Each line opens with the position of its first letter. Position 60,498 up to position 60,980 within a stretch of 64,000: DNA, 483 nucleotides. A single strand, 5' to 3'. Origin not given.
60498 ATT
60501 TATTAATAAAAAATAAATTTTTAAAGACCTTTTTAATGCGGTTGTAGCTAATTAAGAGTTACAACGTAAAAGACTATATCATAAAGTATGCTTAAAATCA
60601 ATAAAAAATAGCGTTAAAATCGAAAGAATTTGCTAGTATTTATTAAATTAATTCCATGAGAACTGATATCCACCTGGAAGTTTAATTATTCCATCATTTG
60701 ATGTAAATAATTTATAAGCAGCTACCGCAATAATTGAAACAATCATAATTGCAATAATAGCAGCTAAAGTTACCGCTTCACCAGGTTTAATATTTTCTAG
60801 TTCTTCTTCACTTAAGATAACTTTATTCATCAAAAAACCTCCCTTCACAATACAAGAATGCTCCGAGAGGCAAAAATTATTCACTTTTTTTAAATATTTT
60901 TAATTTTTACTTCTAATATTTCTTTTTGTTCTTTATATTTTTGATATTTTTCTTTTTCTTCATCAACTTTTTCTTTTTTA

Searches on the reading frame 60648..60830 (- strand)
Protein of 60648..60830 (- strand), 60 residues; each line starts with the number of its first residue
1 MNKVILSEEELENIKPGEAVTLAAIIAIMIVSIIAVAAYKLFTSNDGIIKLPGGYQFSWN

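Call 21: search_protein_families(library=pfam, proteins=[window:60648-60830:-], max_evalue=0.01)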
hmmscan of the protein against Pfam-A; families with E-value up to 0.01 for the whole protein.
window:60648-60830:- (60 aa): 0 families

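Call 31: search_protein_families(library=ncbifam, proteins=[window:60648-60830:-], max_evalue=0.01)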
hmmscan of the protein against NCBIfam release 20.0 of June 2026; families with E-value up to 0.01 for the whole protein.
window:60648-60830:- (60 aa): 1 family
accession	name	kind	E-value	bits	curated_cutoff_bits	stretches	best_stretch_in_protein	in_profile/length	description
TIGR03949.1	bact_IIb_cerein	subfamily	0.0035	17.1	21.5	1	4-39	2-37/45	class IIb bacteriocin, lactobin A/cerein 7B family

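Call 33: search_protein_families(library=pfam, proteins=[window:60648-60830:-], max_evalue=10)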
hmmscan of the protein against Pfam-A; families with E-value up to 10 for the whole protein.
window:60648-60830:- (60 aa): 0 families
